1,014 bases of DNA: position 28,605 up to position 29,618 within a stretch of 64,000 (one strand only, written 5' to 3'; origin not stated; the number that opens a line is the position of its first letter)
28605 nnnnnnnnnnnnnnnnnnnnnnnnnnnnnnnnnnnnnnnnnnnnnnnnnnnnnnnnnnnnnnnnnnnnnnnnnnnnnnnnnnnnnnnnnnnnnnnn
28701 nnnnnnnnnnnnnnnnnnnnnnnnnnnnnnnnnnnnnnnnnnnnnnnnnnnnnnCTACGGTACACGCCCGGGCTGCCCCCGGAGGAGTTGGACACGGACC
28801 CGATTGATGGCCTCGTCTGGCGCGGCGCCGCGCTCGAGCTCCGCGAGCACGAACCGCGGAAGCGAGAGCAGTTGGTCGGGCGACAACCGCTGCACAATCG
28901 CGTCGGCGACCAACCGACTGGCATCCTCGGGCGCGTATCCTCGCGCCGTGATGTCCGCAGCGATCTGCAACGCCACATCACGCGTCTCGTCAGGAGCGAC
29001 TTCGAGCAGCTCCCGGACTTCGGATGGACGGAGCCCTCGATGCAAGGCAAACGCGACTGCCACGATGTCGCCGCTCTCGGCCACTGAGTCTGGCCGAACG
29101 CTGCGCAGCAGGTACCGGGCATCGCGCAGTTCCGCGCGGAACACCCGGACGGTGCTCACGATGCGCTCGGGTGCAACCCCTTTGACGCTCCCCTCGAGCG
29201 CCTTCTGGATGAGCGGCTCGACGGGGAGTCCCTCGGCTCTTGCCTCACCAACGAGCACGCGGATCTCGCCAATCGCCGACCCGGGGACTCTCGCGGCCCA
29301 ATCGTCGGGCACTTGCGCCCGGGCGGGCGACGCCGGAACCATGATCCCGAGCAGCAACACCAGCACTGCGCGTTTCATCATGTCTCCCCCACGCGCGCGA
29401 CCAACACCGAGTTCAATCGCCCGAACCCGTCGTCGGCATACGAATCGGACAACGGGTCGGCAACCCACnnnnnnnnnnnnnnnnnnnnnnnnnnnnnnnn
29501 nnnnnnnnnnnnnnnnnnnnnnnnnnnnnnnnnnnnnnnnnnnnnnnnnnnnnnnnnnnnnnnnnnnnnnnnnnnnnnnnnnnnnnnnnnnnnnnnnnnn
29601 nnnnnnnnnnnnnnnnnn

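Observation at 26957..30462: ECF sigma operon with two CBM48/AMPK-beta-like carbohydrate-binding modules and a pair of paralogous secreted helical proteins: candidate undescribed envelope sensing system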

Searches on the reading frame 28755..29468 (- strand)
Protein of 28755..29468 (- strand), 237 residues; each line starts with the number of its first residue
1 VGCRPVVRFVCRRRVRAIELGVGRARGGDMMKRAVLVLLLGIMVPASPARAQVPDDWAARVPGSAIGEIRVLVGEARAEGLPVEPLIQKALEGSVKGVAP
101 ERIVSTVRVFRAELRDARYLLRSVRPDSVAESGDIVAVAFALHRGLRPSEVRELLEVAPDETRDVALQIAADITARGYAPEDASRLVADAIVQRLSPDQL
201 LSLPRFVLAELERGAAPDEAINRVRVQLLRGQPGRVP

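Call 3: search_protein_families(library=pfam, proteins=[window:28755-29468:-], max_evalue=1)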
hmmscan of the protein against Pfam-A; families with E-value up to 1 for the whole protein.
window:28755-29468:- (237 aa): 0 families

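Call 5: search_protein_families(library=ncbifam, proteins=[window:28755-29381:-], max_evalue=1)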
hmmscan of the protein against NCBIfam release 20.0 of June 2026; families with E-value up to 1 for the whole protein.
window:28755-29381:- (208 aa): 0 families

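Call 20: find_homologous_proteins(query=window:28755-29381:-)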
Query window:28755-29381:- (208 aa): 22 proteins with E <= 0.001 among 2136 candidates.
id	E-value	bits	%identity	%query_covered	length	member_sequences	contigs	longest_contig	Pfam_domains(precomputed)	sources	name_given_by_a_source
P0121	9.1e-120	416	100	100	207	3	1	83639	-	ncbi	-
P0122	9.6e-92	324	78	100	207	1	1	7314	-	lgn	-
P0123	8.2e-84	298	79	89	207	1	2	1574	-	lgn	-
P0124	3.6e-83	296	77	89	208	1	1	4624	-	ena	-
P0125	2.0e-82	294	75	91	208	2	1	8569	-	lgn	-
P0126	4.8e-82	293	71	100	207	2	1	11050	-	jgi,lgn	-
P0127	6.4e-82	292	70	100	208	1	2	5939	-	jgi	-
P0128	7.4e-81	289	71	97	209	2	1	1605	-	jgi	-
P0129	6.3e-55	204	58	91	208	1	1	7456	-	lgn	-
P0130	5.4e-49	185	52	100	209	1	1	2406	-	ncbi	-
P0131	9.8e-48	181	51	100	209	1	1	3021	-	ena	-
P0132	4.1e-24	104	43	83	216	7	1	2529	-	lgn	-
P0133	3.6e-22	97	43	83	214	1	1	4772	-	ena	-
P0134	4.4e-22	97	43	83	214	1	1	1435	-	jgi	-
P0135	6.0e-22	97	36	95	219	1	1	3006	-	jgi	jgi:hypothetical protein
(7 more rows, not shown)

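Call 32: predict_structure(alignment_id=A2)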
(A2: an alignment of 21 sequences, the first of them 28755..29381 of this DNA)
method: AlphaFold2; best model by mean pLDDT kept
length: 208 residues; sequences in the alignment: 21
mean_pLDDT: 88.1   pTM: 0.80
mean pLDDT of the five models: 88.1, 87.4, 86.8, 86.2, 86.3
residues with pLDDT >= 90: 157; 70-90: 23; 50-70: 13; < 50: 15
segments of 3 or more residues with pLDDT < 50: 11-20, 206-208
pLDDT, mean of each block of 10 residues (from residue 1): 51 43 83 97 98 96 98 98 97 90 94 96 95 93 94 96 91 92 91 91 60
secondary structure, 60 per line:
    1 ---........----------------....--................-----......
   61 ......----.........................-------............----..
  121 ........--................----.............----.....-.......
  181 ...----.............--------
elements in order: H4-11 H28-31 H34-49 H55-66 H71-95 H103-114 H119-128 H131-146 H151-163 H168-172 H174-183 H188-200

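Call 48: search_protein_representatives(alignment_id=A2)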
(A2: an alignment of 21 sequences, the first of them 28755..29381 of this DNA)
Query: 21 sequences, 207 profile positions. Proteins with E-value up to 0.001 (for the whole library): 3112; up to 1e-10: 1722; up to 1e-30: 336. The best 150 are listed.
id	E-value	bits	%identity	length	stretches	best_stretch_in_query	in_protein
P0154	3.7e-60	219.5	-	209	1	7-207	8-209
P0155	8.3e-56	205.3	-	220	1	9-205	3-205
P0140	1.5e-51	191.4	-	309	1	1-205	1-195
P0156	5.8e-50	186.2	-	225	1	9-207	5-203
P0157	4.0e-47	176.9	-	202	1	8-190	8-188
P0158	2.0e-46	174.6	-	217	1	11-203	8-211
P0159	2.7e-45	170.9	-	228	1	6-205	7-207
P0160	3.7e-45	170.5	-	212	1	2-207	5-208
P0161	2.2e-44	167.9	-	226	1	6-207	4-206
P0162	5.7e-44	166.6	-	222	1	6-205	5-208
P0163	7.4e-44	166.2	-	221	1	1-199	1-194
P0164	1.2e-43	165.5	-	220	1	7-206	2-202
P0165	1.8e-43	165.0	-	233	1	7-205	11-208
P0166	1.9e-43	164.9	-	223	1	1-200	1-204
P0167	2.3e-43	164.6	-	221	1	2-194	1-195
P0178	5.6e-41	156.8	-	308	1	7-194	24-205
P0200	9.5e-40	152.8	-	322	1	3-200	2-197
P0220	1.3e-38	149.1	-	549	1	9-199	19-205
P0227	3.5e-38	147.7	-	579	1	8-175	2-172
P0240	1.2e-37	145.9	-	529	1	12-200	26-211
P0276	1.4e-36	142.5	-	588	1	9-194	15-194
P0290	4.3e-36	140.9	-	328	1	15-192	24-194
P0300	1.0e-35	139.6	-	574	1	1-194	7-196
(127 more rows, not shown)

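Call 56: search_protein_families(library=pfam, proteins=[P0220, P0227, P0240, P0276, P0300, P0200, P0290, P0178], max_evalue=0.01)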
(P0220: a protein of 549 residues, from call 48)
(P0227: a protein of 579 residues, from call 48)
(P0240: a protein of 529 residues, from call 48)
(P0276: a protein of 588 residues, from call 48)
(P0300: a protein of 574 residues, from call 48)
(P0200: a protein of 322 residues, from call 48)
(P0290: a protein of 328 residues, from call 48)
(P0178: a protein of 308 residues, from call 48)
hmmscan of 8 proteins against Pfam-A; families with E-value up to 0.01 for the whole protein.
P0220 (549 aa): 1 family
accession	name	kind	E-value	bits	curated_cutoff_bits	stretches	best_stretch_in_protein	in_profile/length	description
PF16561.11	AMPK1_CBM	-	6.2e-06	26.8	26.8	1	478-547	10-78/85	Glycogen recognition site of AMP-activated protein kinase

P0227 (579 aa): 2 families
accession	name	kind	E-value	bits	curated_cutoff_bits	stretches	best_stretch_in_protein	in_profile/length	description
PF08267.18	Meth_synt_1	-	4.3e-104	348.9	27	1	173-456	31-311/313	Cobalamin-independent synthase, N-terminal domain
PF01717.24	Meth_synt_2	-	5.5e-05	23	21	1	296-471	123-304/324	Cobalamin-independent synthase, Catalytic domain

P0240 (529 aa): 1 family
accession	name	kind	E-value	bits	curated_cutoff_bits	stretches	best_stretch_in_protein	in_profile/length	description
PF02922.24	CBM_48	-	0.0026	18.5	22.4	1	445-489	9-55/83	Carbohydrate-binding module 48 (Isoamylase N-terminal domain)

P0276 (588 aa): 0 families

P0300 (574 aa): 2 families
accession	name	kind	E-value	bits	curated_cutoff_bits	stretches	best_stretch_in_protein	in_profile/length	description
PF02922.24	CBM_48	-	8.4e-05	23.3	22.4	1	491-545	10-69/83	Carbohydrate-binding module 48 (Isoamylase N-terminal domain)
PF16561.11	AMPK1_CBM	-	0.001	19.7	26.8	1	500-573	7-79/85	Glycogen recognition site of AMP-activated protein kinase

P0200 (322 aa): 0 families

P0290 (328 aa): 0 families

P0178 (308 aa): 0 families

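Call 78: list_cluster_members(proteins=[P0121, P0001, P0143])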
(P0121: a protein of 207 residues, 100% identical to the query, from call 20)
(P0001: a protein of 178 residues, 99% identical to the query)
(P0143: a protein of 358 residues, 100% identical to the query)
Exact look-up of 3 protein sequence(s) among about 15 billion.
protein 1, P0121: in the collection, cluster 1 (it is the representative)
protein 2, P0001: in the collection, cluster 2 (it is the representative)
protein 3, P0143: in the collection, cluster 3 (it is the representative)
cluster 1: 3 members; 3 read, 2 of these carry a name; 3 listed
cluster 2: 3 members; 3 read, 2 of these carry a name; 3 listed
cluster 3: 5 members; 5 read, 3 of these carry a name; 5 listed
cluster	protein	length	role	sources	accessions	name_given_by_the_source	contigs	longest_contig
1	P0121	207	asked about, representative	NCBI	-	-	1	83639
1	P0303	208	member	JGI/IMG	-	hypothetical protein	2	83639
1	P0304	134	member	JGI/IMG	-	hypothetical protein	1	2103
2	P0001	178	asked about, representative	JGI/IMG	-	hypothetical protein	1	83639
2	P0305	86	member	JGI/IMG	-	1,4-alpha-glucan branching enzyme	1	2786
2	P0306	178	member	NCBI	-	-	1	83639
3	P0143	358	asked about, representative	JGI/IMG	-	hypothetical protein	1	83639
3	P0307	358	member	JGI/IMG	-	hypothetical protein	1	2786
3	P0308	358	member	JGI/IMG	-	hypothetical protein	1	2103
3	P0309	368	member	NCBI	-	-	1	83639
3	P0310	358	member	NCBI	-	-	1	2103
